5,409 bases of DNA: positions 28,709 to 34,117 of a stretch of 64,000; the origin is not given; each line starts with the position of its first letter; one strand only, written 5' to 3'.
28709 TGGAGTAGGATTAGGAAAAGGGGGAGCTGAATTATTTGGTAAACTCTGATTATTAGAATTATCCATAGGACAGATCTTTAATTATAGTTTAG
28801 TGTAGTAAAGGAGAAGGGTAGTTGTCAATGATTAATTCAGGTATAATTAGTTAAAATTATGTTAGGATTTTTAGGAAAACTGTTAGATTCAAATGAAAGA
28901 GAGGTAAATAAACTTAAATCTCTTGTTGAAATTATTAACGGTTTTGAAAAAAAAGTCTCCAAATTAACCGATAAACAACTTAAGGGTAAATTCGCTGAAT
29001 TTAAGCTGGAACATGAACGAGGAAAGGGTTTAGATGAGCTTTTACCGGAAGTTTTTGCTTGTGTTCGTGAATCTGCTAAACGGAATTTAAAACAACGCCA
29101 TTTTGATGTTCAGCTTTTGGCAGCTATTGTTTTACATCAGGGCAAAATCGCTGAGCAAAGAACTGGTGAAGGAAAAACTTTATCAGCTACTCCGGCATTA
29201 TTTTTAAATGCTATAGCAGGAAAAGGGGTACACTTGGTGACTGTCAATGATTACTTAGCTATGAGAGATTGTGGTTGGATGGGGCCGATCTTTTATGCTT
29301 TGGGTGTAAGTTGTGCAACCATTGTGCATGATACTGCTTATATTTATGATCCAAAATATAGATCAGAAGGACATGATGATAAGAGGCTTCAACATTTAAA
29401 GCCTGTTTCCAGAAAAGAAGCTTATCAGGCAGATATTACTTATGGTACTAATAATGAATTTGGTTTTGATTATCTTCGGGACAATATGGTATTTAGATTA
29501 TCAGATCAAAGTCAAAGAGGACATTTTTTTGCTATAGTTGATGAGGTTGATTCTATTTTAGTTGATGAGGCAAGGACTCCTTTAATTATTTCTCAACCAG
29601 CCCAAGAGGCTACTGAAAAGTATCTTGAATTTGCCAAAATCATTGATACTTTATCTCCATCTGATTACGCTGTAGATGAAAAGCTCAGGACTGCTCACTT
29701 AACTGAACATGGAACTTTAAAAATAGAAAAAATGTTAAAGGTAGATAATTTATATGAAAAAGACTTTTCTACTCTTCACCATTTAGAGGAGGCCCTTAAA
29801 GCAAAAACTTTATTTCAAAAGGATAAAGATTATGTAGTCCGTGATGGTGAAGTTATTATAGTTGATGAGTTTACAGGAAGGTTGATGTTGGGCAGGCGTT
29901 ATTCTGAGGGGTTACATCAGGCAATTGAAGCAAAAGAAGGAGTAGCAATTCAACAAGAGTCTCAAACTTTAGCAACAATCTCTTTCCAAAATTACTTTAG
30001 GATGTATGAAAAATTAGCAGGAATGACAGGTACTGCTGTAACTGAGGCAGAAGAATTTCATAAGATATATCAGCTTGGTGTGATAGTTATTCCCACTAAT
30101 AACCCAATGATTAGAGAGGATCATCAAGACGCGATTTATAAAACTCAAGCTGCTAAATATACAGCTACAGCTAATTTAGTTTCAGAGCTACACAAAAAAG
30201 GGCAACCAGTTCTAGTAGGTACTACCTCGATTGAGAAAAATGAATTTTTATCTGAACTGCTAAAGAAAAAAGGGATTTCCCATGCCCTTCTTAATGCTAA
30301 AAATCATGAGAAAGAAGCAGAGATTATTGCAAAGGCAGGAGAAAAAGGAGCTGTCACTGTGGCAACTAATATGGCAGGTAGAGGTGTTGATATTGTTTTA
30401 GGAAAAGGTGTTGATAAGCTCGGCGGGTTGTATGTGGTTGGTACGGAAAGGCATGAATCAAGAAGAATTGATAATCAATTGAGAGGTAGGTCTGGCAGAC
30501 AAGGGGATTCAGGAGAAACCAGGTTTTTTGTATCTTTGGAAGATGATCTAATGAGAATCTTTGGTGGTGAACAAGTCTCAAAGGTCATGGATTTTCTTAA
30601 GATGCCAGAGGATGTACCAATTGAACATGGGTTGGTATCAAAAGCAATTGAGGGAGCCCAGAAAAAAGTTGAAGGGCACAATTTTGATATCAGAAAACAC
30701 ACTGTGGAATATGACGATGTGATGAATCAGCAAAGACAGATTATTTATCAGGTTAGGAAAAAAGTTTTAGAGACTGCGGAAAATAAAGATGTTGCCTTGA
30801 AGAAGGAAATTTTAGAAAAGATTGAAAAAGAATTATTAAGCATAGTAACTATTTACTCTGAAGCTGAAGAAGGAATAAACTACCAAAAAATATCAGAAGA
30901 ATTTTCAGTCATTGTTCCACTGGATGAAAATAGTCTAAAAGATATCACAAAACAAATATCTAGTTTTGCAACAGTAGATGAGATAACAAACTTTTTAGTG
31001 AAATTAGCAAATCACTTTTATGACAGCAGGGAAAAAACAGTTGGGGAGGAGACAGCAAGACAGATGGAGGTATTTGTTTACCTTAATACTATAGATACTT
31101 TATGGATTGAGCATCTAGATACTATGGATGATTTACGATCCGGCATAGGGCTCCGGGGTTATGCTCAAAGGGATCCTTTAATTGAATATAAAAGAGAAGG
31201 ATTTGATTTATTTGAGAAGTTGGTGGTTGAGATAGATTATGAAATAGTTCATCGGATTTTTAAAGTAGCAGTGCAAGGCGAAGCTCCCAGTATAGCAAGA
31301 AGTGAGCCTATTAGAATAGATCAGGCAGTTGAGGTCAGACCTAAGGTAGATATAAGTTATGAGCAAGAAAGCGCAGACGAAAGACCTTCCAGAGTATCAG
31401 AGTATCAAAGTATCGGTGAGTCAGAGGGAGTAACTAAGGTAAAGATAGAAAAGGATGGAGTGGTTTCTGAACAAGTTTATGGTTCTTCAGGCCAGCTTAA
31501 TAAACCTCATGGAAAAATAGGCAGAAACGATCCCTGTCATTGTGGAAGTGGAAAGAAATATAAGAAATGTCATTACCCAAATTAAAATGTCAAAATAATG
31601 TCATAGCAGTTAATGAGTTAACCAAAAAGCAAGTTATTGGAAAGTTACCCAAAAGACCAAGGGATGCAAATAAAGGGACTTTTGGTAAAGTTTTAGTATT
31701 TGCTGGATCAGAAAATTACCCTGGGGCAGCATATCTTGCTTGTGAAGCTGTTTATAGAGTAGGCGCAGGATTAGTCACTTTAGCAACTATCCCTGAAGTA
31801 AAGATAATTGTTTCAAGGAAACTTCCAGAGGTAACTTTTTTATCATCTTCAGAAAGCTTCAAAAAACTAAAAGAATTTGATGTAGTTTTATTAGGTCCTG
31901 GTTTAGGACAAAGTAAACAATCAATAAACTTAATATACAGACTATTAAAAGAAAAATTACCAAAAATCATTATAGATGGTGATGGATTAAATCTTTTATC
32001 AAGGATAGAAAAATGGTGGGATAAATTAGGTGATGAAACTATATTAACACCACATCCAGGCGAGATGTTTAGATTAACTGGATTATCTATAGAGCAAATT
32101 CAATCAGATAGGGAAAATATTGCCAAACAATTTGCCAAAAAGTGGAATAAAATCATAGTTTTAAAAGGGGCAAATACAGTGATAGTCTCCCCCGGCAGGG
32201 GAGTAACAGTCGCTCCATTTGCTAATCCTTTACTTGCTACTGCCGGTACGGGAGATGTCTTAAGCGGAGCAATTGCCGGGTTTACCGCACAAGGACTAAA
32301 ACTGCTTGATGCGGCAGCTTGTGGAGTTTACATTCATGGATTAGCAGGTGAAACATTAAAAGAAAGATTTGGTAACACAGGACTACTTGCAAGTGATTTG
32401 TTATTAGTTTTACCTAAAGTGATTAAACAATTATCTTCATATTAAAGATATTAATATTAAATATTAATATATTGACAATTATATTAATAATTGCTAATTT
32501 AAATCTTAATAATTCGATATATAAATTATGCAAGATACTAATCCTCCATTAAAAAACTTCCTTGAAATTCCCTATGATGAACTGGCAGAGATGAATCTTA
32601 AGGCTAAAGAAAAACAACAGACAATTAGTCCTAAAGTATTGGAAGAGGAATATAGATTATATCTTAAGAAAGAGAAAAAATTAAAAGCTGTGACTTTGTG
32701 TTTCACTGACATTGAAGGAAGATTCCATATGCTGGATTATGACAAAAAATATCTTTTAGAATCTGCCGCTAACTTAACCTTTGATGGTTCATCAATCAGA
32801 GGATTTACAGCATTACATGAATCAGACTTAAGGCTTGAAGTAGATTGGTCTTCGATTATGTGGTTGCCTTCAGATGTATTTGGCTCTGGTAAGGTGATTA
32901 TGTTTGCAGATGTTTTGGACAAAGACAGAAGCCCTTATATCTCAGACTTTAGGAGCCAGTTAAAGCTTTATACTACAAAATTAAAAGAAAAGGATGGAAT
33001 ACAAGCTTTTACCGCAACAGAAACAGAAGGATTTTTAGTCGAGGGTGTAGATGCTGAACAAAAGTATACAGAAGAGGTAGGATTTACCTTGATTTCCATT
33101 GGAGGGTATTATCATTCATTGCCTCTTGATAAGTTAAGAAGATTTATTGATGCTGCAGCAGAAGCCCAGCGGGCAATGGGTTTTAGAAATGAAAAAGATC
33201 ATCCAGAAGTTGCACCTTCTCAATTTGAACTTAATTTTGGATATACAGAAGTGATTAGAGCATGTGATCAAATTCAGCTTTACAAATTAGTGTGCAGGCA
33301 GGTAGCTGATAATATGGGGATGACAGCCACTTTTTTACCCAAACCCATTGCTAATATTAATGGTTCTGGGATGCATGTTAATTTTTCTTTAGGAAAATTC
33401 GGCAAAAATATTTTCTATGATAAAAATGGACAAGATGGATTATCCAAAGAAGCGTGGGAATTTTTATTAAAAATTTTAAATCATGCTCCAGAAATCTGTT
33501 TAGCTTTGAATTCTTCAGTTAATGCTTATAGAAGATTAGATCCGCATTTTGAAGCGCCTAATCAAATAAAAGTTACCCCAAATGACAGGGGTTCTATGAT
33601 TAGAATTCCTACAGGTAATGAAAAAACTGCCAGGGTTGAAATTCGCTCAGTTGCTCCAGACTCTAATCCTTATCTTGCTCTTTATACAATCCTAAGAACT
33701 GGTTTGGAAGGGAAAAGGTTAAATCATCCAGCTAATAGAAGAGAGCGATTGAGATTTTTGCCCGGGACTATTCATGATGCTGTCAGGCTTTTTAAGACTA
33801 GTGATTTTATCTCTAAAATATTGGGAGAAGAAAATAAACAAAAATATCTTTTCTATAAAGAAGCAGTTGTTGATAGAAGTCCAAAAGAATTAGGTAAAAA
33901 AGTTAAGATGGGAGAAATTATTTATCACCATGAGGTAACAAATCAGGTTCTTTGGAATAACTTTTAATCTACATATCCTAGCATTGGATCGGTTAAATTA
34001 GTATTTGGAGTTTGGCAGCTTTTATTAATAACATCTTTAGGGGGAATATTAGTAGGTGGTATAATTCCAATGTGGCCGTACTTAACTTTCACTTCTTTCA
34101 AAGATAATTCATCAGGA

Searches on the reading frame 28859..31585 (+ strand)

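Call 62: search_protein_families(library=pfam, proteins=[window:28859-31585:+], max_evalue=0.00001)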
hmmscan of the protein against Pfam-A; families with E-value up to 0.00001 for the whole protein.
window:28859-31585:+ (908 aa): 5 families
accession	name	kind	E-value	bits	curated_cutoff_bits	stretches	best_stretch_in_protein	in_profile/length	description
PF07517.20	SecA_DEAD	-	8.9e-114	380.1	24.6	1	9-401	5-290/290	SecA DEAD-like domain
PF21090.3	P-loop_SecA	-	9.2e-78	261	27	2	416-517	1-102/205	SecA P-loop domain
PF07516.18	SecA_SW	-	3.4e-60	204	26.7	1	587-803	1-199/200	SecA Wing and Scaffold domain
PF01043.26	SecA_PP_bind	-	2.2e-39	134.9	23.5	1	251-357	2-110/110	SecA preprotein cross-linking domain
PF02810.21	SEC-C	-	1.1e-08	35.2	20.4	1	889-907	1-19/19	SEC-C motif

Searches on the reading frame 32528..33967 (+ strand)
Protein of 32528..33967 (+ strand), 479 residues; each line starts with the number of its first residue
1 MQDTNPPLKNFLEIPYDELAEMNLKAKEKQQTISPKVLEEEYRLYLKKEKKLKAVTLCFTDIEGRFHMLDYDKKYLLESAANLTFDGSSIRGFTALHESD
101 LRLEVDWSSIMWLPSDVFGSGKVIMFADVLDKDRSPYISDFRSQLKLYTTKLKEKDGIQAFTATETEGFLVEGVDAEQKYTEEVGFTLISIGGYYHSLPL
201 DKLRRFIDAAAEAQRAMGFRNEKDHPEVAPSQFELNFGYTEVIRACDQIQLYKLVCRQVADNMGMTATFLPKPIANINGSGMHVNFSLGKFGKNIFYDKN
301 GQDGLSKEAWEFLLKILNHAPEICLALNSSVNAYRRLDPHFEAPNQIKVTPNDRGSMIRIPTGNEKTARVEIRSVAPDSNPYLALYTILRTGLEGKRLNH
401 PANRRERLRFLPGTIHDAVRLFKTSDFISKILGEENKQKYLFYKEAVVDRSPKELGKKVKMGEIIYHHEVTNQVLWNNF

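Call 62: search_protein_families(library=pfam, proteins=[window:32528-33967:+], max_evalue=0.00001)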
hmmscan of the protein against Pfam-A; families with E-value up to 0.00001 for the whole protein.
window:32528-33967:+ (479 aa): 2 families
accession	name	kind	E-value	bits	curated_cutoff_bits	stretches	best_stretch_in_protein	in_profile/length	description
PF00120.29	Gln-synt_C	-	7.1e-73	246.1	24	1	141-449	4-330/344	Glutamine synthetase, catalytic domain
PF03951.24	Gln-synt_N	-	1.3e-12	47.6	33.4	1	52-131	2-81/82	Glutamine synthetase, beta-Grasp domain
